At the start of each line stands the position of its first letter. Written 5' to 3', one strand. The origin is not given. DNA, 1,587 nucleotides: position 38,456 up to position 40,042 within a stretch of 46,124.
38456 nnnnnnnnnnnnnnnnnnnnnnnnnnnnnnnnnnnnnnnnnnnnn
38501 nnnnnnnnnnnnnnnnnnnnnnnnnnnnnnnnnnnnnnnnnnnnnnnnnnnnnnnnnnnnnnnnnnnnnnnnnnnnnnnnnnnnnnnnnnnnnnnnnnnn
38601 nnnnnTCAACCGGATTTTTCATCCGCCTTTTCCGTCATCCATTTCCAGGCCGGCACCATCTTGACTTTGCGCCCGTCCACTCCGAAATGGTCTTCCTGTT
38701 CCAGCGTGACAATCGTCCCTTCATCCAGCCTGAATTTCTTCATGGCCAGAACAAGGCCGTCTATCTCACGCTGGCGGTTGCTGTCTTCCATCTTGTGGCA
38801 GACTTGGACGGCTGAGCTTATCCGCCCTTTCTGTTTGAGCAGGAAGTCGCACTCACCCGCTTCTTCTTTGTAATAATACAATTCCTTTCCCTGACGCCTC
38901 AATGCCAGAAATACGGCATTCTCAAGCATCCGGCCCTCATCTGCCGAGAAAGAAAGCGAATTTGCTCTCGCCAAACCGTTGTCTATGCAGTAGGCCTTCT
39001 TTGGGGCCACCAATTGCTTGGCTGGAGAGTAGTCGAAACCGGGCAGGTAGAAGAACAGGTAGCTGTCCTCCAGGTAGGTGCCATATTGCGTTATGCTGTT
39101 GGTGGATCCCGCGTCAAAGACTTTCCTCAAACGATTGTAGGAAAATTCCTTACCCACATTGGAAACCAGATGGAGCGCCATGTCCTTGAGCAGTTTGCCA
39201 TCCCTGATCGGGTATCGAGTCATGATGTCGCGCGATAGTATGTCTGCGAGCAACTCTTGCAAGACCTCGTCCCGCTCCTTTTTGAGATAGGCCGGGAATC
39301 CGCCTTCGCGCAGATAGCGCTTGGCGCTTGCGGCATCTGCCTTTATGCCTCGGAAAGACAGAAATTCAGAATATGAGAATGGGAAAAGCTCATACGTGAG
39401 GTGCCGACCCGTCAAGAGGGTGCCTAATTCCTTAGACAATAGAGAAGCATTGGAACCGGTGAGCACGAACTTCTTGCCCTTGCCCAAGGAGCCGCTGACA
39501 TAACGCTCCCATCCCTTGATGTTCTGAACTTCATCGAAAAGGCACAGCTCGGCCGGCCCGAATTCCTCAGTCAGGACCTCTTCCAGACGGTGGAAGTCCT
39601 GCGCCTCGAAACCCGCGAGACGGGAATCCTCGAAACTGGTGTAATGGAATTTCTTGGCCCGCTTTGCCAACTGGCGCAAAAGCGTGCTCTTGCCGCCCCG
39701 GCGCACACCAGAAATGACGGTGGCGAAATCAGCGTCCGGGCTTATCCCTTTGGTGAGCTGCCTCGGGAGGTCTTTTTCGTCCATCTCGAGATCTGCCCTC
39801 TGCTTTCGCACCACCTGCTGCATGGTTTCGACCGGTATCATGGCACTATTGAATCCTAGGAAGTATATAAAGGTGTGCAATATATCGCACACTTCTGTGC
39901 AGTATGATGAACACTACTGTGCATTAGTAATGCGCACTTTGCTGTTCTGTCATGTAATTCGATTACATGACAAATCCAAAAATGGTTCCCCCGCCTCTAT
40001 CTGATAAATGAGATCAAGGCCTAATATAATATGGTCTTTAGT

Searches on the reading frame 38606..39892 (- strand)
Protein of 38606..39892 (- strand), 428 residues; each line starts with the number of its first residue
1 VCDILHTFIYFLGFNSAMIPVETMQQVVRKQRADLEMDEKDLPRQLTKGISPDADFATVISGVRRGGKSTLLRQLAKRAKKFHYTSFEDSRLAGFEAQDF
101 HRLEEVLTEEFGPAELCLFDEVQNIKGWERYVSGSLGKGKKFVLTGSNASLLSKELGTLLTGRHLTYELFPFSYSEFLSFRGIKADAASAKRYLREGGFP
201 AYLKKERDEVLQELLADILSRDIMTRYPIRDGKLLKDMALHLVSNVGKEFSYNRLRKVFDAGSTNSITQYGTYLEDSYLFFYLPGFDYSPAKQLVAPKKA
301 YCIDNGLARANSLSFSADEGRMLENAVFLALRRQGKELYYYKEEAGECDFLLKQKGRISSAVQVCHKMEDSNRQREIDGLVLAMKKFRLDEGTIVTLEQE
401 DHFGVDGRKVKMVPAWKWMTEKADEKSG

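Call 21: search_protein_families(library=pfam, proteins=[window:38606-39892:-], max_evalue=0.001)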
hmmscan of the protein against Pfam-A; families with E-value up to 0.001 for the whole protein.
window:38606-39892:- (428 aa): 2 families
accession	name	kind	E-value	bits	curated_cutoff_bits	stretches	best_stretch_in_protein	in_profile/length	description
PF13173.12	AAA_14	-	3.7e-31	108.2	27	1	57-178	4-129/129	AAA domain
PF13635.12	DUF4143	-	2.5e-21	76.5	28.1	1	221-364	2-157/160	Domain of unknown function (DUF4143)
